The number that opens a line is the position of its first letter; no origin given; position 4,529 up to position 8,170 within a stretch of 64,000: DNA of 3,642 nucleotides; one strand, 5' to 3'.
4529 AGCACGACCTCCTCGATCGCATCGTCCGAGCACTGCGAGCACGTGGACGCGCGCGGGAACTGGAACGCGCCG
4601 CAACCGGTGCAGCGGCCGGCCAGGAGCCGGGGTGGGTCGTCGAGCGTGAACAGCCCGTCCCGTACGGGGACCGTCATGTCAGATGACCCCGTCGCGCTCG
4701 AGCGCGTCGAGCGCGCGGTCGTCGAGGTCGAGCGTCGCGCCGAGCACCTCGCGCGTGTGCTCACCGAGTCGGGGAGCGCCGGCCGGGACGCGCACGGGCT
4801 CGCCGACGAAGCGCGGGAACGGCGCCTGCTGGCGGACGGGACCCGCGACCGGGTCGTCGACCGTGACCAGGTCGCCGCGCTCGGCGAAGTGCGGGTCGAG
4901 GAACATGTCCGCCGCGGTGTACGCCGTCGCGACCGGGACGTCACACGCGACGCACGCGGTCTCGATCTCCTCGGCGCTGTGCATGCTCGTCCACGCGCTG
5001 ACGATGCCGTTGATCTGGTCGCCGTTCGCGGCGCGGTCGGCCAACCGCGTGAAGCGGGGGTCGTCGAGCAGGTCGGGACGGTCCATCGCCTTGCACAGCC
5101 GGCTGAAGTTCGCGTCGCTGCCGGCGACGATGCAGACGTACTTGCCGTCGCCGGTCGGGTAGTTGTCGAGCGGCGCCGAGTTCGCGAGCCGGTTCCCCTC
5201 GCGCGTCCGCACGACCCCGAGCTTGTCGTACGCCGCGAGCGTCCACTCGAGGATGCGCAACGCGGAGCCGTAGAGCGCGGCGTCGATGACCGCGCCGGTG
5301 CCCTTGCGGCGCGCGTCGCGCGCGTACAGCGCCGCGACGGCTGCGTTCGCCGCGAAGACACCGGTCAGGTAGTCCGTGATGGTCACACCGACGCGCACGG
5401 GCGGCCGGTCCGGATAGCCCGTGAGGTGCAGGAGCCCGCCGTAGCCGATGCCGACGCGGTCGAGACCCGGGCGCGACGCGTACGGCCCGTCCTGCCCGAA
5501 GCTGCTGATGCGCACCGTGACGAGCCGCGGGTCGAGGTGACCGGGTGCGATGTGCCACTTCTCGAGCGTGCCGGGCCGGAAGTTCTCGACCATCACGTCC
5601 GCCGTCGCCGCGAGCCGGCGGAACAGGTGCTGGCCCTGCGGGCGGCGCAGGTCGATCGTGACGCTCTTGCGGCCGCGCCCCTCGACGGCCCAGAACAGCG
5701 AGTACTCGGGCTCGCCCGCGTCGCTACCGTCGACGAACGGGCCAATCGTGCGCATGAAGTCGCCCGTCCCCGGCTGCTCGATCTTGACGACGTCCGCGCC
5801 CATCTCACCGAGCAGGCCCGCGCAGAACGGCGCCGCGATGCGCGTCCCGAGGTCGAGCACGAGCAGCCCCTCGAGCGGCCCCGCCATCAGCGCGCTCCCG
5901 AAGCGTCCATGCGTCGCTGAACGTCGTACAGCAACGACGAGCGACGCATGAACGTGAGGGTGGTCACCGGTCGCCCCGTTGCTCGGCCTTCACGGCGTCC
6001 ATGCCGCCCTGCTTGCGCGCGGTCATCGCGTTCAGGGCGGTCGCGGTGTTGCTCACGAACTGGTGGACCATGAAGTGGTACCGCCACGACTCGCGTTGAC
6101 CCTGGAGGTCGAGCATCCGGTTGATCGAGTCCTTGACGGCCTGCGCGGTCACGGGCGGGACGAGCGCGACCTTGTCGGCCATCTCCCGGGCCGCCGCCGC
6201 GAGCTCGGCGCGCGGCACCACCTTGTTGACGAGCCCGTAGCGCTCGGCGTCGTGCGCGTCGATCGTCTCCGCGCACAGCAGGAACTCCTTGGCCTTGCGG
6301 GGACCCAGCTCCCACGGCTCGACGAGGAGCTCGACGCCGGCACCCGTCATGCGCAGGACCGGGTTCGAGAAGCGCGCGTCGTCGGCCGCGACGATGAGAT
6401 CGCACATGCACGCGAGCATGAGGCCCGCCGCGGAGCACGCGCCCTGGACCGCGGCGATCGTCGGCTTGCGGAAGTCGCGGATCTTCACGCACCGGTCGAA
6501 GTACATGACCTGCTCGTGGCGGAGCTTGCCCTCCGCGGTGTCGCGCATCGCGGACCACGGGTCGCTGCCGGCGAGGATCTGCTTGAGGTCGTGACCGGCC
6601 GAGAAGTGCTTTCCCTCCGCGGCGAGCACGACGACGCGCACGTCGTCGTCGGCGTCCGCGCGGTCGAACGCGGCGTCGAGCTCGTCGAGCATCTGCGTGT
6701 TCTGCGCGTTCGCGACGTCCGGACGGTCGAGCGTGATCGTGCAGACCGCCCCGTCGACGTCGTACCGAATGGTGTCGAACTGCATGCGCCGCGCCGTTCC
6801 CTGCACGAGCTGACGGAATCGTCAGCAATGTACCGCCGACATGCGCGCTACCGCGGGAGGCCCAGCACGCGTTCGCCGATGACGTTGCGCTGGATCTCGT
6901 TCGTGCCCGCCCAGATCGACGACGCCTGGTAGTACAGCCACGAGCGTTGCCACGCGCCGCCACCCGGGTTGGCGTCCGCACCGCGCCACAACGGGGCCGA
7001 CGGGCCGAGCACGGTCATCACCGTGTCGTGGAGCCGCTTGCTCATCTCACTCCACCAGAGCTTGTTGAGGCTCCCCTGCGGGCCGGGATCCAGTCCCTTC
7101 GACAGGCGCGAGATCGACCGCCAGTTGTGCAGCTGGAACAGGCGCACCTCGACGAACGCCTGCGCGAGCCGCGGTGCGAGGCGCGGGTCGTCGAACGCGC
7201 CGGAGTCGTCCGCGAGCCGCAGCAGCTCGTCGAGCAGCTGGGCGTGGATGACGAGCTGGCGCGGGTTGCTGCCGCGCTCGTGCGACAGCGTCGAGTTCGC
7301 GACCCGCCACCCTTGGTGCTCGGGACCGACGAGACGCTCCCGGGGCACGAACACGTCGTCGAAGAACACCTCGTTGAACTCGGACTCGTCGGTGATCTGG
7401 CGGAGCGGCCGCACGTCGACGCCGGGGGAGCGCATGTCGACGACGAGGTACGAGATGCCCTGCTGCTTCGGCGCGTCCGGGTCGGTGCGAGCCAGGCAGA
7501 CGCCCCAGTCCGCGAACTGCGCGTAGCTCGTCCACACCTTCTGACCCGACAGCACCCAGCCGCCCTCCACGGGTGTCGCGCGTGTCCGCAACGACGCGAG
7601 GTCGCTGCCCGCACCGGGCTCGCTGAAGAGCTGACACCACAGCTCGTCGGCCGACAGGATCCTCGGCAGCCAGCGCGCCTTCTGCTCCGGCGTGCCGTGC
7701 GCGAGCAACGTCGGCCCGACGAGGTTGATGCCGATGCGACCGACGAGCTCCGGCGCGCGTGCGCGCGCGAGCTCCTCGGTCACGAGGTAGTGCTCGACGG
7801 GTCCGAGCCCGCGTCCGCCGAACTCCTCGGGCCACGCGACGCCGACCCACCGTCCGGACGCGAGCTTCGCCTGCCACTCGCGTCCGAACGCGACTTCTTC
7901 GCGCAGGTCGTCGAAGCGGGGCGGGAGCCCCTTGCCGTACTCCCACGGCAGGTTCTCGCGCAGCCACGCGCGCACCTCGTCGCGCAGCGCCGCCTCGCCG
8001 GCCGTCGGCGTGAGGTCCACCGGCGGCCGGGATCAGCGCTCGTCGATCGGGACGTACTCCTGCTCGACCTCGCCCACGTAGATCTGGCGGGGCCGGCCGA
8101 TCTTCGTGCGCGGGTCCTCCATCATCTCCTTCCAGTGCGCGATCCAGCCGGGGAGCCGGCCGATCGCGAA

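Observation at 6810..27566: Recurrent 16-bp palindrome CTGAC-N6-GTCAG found only in promoter-proximal non-coding DNA next to lipid/oxidoreductase genes (candidate regulon operator)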

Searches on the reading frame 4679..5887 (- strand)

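Call 9: search_protein_families(library=pfam, proteins=[window:4679-5887:-])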
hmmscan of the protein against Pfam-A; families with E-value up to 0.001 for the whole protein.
window:4679-5887:- (402 aa): 1 family
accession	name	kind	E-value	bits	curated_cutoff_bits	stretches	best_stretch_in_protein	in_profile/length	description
PF02515.22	CoA_transf_3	-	2.5e-108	362.9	23.3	1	5-378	1-366/366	CoA-transferase family III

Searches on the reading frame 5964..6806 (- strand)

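Call 8: search_protein_families(library=pfam, proteins=[window:5964-6806:-])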
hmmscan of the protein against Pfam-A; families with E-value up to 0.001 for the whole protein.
window:5964-6806:- (280 aa): 2 families
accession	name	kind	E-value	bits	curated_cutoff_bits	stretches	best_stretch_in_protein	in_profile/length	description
PF00378.25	ECH_1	-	1.4e-47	162.6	27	1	19-251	4-228/251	Enoyl-CoA hydratase/isomerase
PF16113.10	ECH_2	-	7.1e-18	65.6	27.2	1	22-245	2-226/335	Enoyl-CoA hydratase/isomerase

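Call 42: search_protein_families(library=ncbifam, proteins=[window:5964-6806:-], max_evalue=1e-10)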
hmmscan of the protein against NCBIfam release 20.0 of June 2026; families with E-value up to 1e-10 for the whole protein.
window:5964-6806:- (280 aa): 66 families (the best 25 are shown)
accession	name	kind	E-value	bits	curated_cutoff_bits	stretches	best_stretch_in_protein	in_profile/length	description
NF006140.0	PRK08290.1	subfamily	3.3e-97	325.2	280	1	6-271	3-282/292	enoyl-CoA hydratase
NF051848.1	EnCoAHydtEchA19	equivalog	6.4e-48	163.5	400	1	18-256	7-239/258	enoyl-CoA hydratase EchA19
NF006128.0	PRK08272.1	subfamily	4e-45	154.4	257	1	7-273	9-292/308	crotonase/enoyl-CoA hydratase family protein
NF006008.0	PRK08139.1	equivalog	3.2e-42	144.9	313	1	11-243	11-234/266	enoyl-CoA hydratase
NF004840.0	PRK06190.1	equivalog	6e-41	140.7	253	1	13-263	6-246/260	enoyl-CoA hydratase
NF004796.0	PRK06144.1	subfamily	8.2e-41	140.2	272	1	7-237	4-229/262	enoyl-CoA hydratase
NF005073.0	PRK06495.1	subfamily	1.3e-40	139.4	296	1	10-263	3-245/257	enoyl-CoA hydratase/isomerase family protein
NF004794.0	PRK06142.1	equivalog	2.9e-39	135.4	308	1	8-233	3-232/273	crotonase/enoyl-CoA hydratase family protein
NF004857.0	PRK06210.1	equivalog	4.6e-39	134.5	341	1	6-226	3-227/275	enoyl-CoA hydratase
NF004517.0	PRK05862.1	equivalog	1.2e-38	133.1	396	1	8-235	1-218/257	enoyl-CoA hydratase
NF004525.0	PRK05870.1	equivalog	1.7e-38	133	285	1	10-263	2-244/249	enoyl-CoA hydratase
NF005126.0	PRK06563.1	subfamily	2.5e-38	131.9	261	1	8-237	4-225/263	crotonase/enoyl-CoA hydratase family protein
NF004781.0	PRK06127.1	subfamily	6.7e-38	130.9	291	1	9-244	9-239/269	enoyl-CoA hydratase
NF006588.0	PRK09120.1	equivalog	4.3e-37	127.8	276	1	7-237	4-230/276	p-hydroxycinnamoyl CoA hydratase/lyase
NF006699.0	PRK09245.1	subfamily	5.8e-37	127.4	354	1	11-228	3-220/266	crotonase/enoyl-CoA hydratase family protein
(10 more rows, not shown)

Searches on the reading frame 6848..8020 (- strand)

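Call 8: search_protein_families(library=pfam, proteins=[window:6848-8020:-])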
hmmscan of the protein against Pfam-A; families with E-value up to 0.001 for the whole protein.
window:6848-8020:- (390 aa): 3 families
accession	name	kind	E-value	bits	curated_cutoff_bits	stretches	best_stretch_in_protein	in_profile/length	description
PF02771.21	Acyl-CoA_dh_N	-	3.4e-21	76.2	22.9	1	9-124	4-112/113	Acyl-CoA dehydrogenase, N-terminal domain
PF00441.29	Acyl-CoA_dh_1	-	5.9e-21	75.6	22.4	1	236-386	2-150/150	Acyl-CoA dehydrogenase, C-terminal domain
PF02770.24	Acyl-CoA_dh_M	-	1.5e-18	67.2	33.3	1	129-223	1-97/97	Acyl-CoA dehydrogenase, middle domain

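Call 42: search_protein_families(library=ncbifam, proteins=[window:6848-8020:-], max_evalue=1e-10)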
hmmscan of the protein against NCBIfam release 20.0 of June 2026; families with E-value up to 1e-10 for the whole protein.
window:6848-8020:- (390 aa): 14 families
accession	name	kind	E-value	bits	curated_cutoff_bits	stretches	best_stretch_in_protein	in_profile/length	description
TIGR03204.1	pimC_large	equivalog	1.5e-79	267.8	623.85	1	2-388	1-395/395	pimeloyl-CoA dehydrogenase large subunit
NF042972.1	AcrlCoAredClosAcrC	equivalog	1e-29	103.4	640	1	32-276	24-270/378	acryloyl-CoA reductase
NF043006.1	CyhCrbnylCoADH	equivalog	2.4e-28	99.2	650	1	59-246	50-238/380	cyclohexane-1-carbonyl-CoA dehydrogenase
NF045652.1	ProlPCPDhRedW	equivalog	3.6e-27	95.2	650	1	42-388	30-375/376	L-prolyl-[peptidyl-carrier protein] dehydrogenase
NF045552.1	GlutCoADH_Des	equivalog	1.2e-26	93.9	470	1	57-261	50-256/387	glutaryl-CoA dehydrogenase Acd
NF053553.1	prodigi_MBC_PigA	equivalog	4.1e-25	88.7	500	1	48-387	41-380/381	prodigiosin MBC biosynthesis dehydrogenase PigA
NF008997.0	PRK12341.1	equivalog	1.1e-23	83.9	537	1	38-279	31-273/382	acyl-CoA dehydrogenase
TIGR03207.1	cyc_hxne_CoA_dh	equivalog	4.6e-23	81.6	575.35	1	54-249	42-238/372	cyclohexanecarboxyl-CoA dehydrogenase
NF042439.1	SulpropCoADesulf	equivalog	1.7e-20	73.1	600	1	50-234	30-217/379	3-sulfinopropanoyl-CoA desulfinase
NF058590.1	AcCoDHFadEBacil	equivalog_domain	2.4e-20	72.6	600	1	60-243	69-251/586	acyl-CoA dehydrogenase FadE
NF002885.1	PRK03354.1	equivalog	1.2e-18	67.3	540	1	41-249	34-239/378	crotonobetainyl-CoA dehydrogenase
NF009586.0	PRK13026.1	subfamily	3.2e-13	48.9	608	1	55-250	119-333/777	acyl-CoA dehydrogenase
NF007000.1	PRK09463.1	subfamily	3.8e-13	48.7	600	1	53-250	82-298/726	acyl-CoA dehydrogenase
NF052270.1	Staph_DH_FadE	equivalog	7.6e-11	41.4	600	0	103-206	115-215/400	acyl-CoA dehydrogenase FadE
